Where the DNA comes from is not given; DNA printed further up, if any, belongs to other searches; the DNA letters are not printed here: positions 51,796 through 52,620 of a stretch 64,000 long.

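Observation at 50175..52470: Co-directional nuclease cluster: Rx4H (HEPN-like) protein overlapping an Mrr-type endonuclease, followed by an HNH-like protein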

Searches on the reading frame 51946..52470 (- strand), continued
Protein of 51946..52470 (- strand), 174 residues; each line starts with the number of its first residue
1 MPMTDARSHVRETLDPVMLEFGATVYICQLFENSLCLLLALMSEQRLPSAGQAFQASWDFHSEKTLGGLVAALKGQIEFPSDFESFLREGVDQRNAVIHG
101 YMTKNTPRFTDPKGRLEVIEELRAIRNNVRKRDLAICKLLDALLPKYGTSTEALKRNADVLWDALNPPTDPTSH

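Call 36: find_encoding_contigs(protein=P0004, flank=5000, max_places=3)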
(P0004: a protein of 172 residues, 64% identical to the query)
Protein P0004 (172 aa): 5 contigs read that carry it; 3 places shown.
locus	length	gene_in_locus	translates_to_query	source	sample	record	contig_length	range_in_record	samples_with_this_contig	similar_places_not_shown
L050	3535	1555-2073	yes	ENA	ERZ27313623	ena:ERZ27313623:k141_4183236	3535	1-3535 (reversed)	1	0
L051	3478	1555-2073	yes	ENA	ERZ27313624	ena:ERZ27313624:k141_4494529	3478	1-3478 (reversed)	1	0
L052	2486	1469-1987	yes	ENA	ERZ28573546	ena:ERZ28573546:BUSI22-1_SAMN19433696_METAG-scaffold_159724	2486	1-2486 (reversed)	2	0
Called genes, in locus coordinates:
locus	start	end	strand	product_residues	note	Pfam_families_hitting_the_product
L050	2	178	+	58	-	?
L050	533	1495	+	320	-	-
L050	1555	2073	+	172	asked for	-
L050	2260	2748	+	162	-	PF03473:MOSC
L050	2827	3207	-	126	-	-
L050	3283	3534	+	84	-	?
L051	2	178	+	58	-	?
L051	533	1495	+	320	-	-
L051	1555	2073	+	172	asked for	-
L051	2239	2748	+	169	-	PF03473:MOSC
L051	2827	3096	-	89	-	-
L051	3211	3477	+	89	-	?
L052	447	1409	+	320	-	-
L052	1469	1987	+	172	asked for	-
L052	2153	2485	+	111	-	?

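Call 37: find_encoding_contigs(protein=P0005, flank=5000, max_places=3)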
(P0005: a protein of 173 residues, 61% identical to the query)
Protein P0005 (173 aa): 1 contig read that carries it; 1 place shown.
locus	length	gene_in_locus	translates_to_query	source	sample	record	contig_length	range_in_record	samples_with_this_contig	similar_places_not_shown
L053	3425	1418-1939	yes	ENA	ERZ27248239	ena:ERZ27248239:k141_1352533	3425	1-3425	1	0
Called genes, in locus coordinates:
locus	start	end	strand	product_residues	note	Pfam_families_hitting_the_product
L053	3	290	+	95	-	?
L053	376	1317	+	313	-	PF01073:3Beta_HSD, PF01370:Epimerase, PF05368:NmrA, PF07993:NAD_binding_4 (faint), PF13460:NAD_binding_10, PF01073:3Beta_HSD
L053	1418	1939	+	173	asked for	-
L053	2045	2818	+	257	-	-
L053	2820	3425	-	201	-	?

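Call 46: find_homologous_proteins(query=A3, max_evalue=0.001)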
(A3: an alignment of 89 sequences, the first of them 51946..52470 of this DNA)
Query A3 (89 sequences) (174 aa, profile of the alignment): 25 proteins with E <= 0.001 among 8000 candidates.
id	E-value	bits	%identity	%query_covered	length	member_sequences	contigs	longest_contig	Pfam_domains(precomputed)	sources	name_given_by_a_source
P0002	1.3e-52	196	90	99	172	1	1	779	-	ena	-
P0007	2.4e-51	192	57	98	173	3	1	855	-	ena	-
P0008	2.4e-51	192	52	98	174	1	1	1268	-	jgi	jgi:hypothetical protein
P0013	2.6e-51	192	54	98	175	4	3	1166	-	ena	-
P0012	3.5e-49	185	52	96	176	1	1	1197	-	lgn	-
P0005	4.0e-49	185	61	94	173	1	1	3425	-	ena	-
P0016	4.4e-49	184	50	95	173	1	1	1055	-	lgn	-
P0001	6.1e-49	184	97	99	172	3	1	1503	-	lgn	-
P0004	2.4e-47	179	64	99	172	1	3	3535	-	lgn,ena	-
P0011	3.7e-47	178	54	97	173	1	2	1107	-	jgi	jgi:hypothetical protein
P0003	7.8e-47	177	63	99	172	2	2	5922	-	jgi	jgi:hypothetical protein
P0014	1.2e-46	177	54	95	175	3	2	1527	-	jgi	jgi:hypothetical protein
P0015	7.4e-46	174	53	96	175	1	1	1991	-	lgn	-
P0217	2.0e-38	150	25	88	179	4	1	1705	-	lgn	-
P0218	2.2e-36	143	23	78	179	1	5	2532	-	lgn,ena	-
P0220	2.7e-31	127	32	66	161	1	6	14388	-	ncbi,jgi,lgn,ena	jgi:hypothetical protein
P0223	1.9e-27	114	41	77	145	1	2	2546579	-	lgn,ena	-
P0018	6.1e-27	112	51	65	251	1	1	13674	-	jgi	jgi:hypothetical protein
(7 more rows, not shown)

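Call 58: search_dna_similar(query=window:51946-52470:-, collection=plasmids, mode=protein, max_evalue=0.01, max_rows=20)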
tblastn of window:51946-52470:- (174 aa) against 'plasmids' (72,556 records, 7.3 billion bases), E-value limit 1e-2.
Records with a match: 5; places in all: 5; records where one place covers at least 80% of the query: 0.
Best place of each record, by identity: <60% 5.
By first word of the organism name: Sinorhizobium 4; Candidatus 1.
By predicted mobility (MOB-suite, as given by PLSDB): non-mobilizable 3; mobilizable 1; conjugative 1.
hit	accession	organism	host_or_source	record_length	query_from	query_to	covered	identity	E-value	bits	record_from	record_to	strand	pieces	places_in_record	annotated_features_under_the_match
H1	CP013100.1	Candidatus Tenderia electrophaga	mixed culture,Biocathode MCL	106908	17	150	77%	28.3%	2e-8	60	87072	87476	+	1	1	hypothetical protein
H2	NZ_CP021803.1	Sinorhizobium meliloti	Medicago sativa,Single Cell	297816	13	129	67%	27.9%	8e-4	46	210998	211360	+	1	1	hypothetical protein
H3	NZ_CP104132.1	Sinorhizobium sp. K101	Phaseolus vulgaris,cell ...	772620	13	129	67%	25.6%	3e-3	45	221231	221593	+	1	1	hypothetical protein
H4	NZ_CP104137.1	Sinorhizobium sp. C101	Phaseolus vulgaris,cell ...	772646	13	129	67%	25.6%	3e-3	45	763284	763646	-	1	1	hypothetical protein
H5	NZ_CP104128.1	Sinorhizobium sp. M103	Phaseolus vulgaris,cell ...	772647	13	129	67%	25.6%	3e-3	45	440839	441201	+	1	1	hypothetical protein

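Call 60: search_protein_families(library=phrogs, proteins=[window:51946-52470:-], max_evalue=0.1)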
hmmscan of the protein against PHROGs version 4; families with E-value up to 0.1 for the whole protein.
window:51946-52470:- (174 aa): 1 family
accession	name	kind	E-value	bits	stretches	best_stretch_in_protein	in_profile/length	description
phrog_12893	-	unknown function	0.00071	21.3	1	13-129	3-118/139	-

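Call 61: get_annotated_region(hit=H1, flank=5000)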
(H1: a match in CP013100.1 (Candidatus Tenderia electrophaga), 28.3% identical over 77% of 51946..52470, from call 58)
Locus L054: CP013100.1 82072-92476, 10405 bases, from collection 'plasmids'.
description: Candidatus Tenderia electrophaga plasmid, complete sequence
organism: Candidatus Tenderia electrophaga (NCBI taxid 1748243)
taxonomy: Bacteria; Pseudomonadota; Gammaproteobacteria; Chromatiales; Chromatiaceae; Candidatus Tenderia; Candidatus Tenderia electrophaga
host: -; source: mixed culture,Biocathode MCL; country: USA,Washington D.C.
typing (MOB-suite, as given by PLSDB): mobilizable; relaxase MOBP
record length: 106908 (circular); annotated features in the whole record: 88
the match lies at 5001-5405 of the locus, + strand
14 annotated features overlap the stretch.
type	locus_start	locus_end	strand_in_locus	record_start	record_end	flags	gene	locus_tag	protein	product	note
CDS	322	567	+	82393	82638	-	-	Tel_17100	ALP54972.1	hypothetical protein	-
CDS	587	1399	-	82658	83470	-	-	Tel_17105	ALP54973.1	transposase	-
CDS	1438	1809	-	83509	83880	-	-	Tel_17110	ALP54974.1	hypothetical protein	-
CDS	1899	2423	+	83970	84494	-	-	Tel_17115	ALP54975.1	hypothetical protein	-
CDS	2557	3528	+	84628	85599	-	-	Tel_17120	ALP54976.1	hypothetical protein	-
CDS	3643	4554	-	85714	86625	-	-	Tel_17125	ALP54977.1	transposase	-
CDS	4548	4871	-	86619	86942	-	-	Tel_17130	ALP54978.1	transposase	-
CDS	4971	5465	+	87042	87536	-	-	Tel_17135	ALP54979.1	hypothetical protein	-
CDS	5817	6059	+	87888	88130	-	-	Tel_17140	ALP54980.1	DNA-binding protein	-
CDS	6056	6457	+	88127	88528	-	-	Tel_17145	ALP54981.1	DNA-binding protein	-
CDS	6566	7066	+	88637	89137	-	-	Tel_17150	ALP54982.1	hypothetical protein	-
CDS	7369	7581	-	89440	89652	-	-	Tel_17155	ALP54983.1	hypothetical protein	-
CDS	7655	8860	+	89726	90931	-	-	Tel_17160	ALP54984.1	transposase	-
CDS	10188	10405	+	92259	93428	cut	-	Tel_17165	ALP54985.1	hypothetical protein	-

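Call 62: get_annotated_region(hit=H2, flank=5000)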
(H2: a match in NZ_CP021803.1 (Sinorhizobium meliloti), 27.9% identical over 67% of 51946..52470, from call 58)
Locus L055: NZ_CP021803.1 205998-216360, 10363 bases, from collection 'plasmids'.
description: Sinorhizobium meliloti strain USDA1021 plasmid accessoryA, complete sequence
organism: Sinorhizobium meliloti (NCBI taxid 382)
taxonomy: Bacteria; Pseudomonadota; Alphaproteobacteria; Hyphomicrobiales; Rhizobiaceae; Sinorhizobium; Sinorhizobium meliloti
host: -; source: Medicago sativa,Single Cell; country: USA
typing (MOB-suite, as given by PLSDB): conjugative; replicon rep_cluster_492; relaxase MOBP; mating-pair formation MPF_T
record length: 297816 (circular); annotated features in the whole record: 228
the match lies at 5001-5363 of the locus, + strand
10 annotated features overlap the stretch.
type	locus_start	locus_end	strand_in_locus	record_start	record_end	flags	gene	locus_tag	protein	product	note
CDS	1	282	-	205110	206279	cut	-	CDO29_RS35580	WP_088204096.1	DEAD/DEAH box helicase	-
CDS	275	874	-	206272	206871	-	-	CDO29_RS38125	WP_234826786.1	hypothetical protein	-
CDS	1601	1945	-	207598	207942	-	-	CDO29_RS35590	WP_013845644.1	hypothetical protein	-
CDS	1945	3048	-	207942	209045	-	-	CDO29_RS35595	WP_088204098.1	IS5 family transposase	-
CDS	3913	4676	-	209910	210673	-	-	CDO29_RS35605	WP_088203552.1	IS5 family transposase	-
CDS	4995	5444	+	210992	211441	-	-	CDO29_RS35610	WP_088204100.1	hypothetical protein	-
CDS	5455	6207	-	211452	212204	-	-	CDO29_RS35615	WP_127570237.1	helix-turn-helix transcriptional regulator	-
CDS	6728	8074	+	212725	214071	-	-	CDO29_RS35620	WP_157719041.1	metallophosphoesterase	-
CDS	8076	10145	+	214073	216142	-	-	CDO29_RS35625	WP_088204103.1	hypothetical protein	-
CDS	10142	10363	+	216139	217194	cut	-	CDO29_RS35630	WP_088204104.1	hypothetical protein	-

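Call 69: search_protein_families(library=pfam, proteins=[P0176, P0073, P0088, P0124, P0146, P0090, P0101, P0133, P0129, P0120], max_evalue=0.05)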
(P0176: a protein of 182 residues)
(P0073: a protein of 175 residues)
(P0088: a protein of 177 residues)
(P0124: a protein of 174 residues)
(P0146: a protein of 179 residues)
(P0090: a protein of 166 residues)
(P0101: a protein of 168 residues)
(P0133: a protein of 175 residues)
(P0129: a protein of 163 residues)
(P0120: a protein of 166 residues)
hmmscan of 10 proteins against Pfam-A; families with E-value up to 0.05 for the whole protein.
P0176 (182 aa): 0 families

P0073 (175 aa): 1 family
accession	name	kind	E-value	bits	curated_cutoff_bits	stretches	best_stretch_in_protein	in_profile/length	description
PF01934.22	HepT-like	-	0.0018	18.4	23.5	1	67-112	60-104/120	Ribonuclease HepT-like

P0088 (177 aa): 0 families

P0124 (174 aa): 0 families

P0146 (179 aa): 0 families

P0090 (166 aa): 3 families
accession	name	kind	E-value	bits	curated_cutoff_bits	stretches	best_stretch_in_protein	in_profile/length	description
PF13643.11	DUF4145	-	0.0097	16.4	23.1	1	53-99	30-74/88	Domain of unknown function (DUF4145)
PF01934.22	HepT-like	-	0.014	15.6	23.5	1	62-104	62-104/120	Ribonuclease HepT-like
PF04220.17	YihI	-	0.035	14.3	25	1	55-101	97-143/155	Der GTPase activator (YihI)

P0101 (168 aa): 1 family
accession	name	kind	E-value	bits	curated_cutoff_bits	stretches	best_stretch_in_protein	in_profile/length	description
PF01934.22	HepT-like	-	0.047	13.8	23.5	0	59-114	61-116/120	Ribonuclease HepT-like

P0133 (175 aa): 2 families
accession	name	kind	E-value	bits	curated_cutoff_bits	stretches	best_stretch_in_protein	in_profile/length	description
PF01934.22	HepT-like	-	0.00028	21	23.5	1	63-110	54-100/120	Ribonuclease HepT-like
PF13643.11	DUF4145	-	0.0022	18.5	23.1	1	61-103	29-71/88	Domain of unknown function (DUF4145)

P0129 (163 aa): 4 families
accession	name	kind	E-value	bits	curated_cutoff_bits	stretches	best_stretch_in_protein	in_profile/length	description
PF23875.1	DUF7229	-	0.015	15.9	27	0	35-84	38-88/90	Domain of unknown function (DUF7229)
PF14424.12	Toxin-deaminase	-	0.027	15.1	29.6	1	73-151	26-103/146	The BURPS668_1122 family of deaminases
PF01934.22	HepT-like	-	0.035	14.3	23.5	0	45-95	47-96/120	Ribonuclease HepT-like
PF06098.16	Radial_spoke_3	-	0.037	13.9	26.4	0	52-141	142-225/229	Radial spoke protein 3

P0120 (166 aa): 2 families
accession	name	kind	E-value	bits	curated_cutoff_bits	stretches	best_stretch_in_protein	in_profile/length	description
PF01934.22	HepT-like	-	0.0092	16.1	23.5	1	54-94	58-95/120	Ribonuclease HepT-like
PF01285.24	TEA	-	0.029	15.1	25.1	0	76-119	27-67/68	TEA/ATTS domain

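Call 70: find_encoding_contigs(protein=P0220, flank=6000, max_places=4)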
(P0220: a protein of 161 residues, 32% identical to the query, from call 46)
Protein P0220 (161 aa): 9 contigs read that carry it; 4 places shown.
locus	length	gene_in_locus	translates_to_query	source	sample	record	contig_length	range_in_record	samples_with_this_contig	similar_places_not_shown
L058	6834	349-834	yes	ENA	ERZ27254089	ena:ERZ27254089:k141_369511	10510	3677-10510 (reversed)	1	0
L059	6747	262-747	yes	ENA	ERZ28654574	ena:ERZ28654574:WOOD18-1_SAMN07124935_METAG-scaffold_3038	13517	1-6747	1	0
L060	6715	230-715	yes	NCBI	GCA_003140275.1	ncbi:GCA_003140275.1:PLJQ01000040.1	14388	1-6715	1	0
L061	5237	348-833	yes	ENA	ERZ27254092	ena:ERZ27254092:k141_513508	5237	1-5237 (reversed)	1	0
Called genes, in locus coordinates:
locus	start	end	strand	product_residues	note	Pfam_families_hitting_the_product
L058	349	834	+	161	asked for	-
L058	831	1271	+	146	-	-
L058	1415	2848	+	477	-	PF00005:ABC_tran (faint), PF02463:SMC_N (weak), PF13175:AAA_15, PF13304:AAA_21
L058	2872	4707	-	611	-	PF00239:Resolvase, PF07508:Recombinase (weak)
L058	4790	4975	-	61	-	-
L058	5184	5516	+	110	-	-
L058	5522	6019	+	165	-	-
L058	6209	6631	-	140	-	-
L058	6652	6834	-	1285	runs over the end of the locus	?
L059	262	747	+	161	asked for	-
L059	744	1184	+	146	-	-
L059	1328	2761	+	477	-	PF00005:ABC_tran (faint), PF02463:SMC_N (weak), PF13175:AAA_15, PF13304:AAA_21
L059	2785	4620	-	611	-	PF00239:Resolvase, PF07508:Recombinase (weak)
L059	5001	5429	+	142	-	-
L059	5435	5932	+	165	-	-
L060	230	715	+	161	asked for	-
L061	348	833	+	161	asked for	-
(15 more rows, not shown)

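Call 71: find_encoding_contigs(protein=P0223, flank=6000, max_places=2)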
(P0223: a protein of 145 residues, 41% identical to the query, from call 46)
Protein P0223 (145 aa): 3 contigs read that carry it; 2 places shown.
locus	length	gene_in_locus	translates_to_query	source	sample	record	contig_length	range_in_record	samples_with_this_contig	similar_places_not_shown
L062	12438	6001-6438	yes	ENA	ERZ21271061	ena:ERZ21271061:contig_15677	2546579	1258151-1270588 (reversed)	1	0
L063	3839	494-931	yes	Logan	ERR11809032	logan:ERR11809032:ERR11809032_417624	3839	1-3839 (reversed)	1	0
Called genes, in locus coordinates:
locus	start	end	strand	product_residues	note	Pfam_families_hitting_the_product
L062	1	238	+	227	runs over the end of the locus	PF14622:Ribonucleas_3_3, PF00636:Ribonuclease_3, PF00035:dsrm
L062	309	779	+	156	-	PF00009:GTP_EFTU, PF00350:Dynamin_N (faint), PF01926:MMR_HSR1, PF02421:FeoB_N, PF03193:RsgA_GTPase (faint), PF04548:AIG1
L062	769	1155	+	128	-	PF07650:KH_2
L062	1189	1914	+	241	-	PF11967:RecO_N, PF02565:RecO_C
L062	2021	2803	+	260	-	PF01739:CheR, PF13847:Methyltransf_31 (faint), PF08241:Methyltransf_11 (faint), PF08242:Methyltransf_12 (weak), PF13649:Methyltransf_25 (faint)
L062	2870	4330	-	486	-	PF00497:SBP_bac_3, PF01464:SLT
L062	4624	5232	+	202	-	-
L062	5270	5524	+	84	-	PF07927:HicA_toxin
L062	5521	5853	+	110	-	PF05534:HicB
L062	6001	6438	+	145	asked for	-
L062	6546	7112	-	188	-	PF00665:rve, PF13610:DDE_Tnp_IS240, PF13683:rve_3, PF13333:rve_2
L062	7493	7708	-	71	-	PF01527:HTH_Tnp_1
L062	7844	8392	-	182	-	-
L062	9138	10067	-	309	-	PF01379:Porphobil_deam, PF03900:Porphobil_deamC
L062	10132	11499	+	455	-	PF00202:Aminotran_3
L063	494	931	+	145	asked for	-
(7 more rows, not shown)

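Call 74: search_protein_families(library=pfam, proteins=[L006:695-1657:+, L053:2045-2818:+, L058:831-1271:+, L001:7106-7594:-, L016:6601-7263:+, L049:1-561:+], max_evalue=0.01)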
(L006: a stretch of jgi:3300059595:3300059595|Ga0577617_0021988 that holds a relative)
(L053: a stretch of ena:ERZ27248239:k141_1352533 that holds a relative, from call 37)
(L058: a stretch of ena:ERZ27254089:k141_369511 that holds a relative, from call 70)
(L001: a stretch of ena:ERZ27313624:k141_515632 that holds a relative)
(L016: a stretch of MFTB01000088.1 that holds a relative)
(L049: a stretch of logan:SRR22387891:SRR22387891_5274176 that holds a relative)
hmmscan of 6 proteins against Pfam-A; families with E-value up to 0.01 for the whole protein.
L006:695-1657:+ (320 aa): 0 families

L053:2045-2818:+ (257 aa): 0 families

L058:831-1271:+ (146 aa): 0 families

L001:7106-7594:- (162 aa): 1 family
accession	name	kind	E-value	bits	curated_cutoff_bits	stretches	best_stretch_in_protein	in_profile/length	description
PF04002.20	RadC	-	7.5e-36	123.2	22.1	1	41-161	1-121/121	RadC-like JAB domain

L016:6601-7263:+ (220 aa): 3 families
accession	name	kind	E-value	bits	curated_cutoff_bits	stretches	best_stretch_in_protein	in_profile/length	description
PF12796.13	Ank_2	-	0.00022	22.2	27.3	1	161-209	1-48/90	Ankyrin repeats (3 copies)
PF00023.36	Ank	-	0.0013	19.4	21.1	0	163-186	8-31/33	Ankyrin repeat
PF13637.12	Ank_4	-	0.0017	19.1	22.7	1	163-206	3-46/50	Ankyrin repeats (many copies)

L049:1-561:+ (186 aa): 0 families

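Call 80: search_protein_families(library=pfam, proteins=[L012:6580-7137:+, L017:4460-4933:+, L018:5598-6194:+, L020:5680-6834:+, L022:2709-5129:+, L030:5531-6016:+, L031:5612-6007:+, L034:5606-6073:+, L044:306-1106:+, L025:4336-5214:+], max_evalue=0.001)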
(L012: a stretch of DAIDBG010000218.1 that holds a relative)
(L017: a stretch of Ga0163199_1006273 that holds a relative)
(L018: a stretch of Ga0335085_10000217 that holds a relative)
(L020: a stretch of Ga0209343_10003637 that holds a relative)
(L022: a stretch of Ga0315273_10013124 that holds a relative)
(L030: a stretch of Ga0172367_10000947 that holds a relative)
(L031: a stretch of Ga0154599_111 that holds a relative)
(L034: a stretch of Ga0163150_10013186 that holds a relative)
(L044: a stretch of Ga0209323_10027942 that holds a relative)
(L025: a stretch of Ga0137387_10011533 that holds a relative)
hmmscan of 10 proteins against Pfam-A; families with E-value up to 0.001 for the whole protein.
L012:6580-7137:+ (185 aa): 0 families

L017:4460-4933:+ (157 aa): 0 families

L018:5598-6194:+ (198 aa): 2 families
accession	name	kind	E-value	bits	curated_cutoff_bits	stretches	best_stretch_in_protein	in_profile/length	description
PF02810.21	SEC-C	-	2.6e-10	40.4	20.4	1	178-196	1-19/19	SEC-C motif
PF22056.1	ORF239-like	-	3.8e-05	24.3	27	1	66-102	103-139/168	ORF239-like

L020:5680-6834:+ (384 aa): 2 families
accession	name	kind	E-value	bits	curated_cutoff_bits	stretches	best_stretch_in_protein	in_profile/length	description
PF04986.18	Y2_Tnp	-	4.3e-43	147.9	20.9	1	142-322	4-181/183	Putative transposase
PF14319.11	Zn_Tnp_IS91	-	4e-23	81.6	26.3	1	8-97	1-90/90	Transposase zinc-binding domain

L022:2709-5129:+ (806 aa): 2 families
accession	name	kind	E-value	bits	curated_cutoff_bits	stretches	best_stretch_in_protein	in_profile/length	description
PF02384.22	N6_Mtase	-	4.9e-99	332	20.4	1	150-459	2-309/311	N-6 DNA Methylase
PF12161.14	HsdM_N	-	1.7e-19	71.2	24.5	1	25-136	4-135/135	HsdM N-terminal domain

L030:5531-6016:+ (161 aa): 0 families

L031:5612-6007:+ (131 aa): 0 families

L034:5606-6073:+ (155 aa): 0 families

L044:306-1106:+ (266 aa): 3 families
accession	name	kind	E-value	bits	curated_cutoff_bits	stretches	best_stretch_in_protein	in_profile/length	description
PF17820.7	PDZ_6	-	3.5e-09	36.7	27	1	202-250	2-54/54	PDZ domain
PF13180.12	PDZ_2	-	3e-08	34.3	27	1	190-259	1-78/80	PDZ domain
PF00595.29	PDZ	-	1.3e-07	32.3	23.2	1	190-234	10-61/81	PDZ domain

L025:4336-5214:+ (293 aa): 1 family
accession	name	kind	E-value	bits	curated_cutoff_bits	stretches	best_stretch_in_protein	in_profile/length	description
PF09509.15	Hypoth_Ymh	-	3.3e-11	43.5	25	1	191-280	4-99/119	Protein of unknown function (Hypoth_ymh)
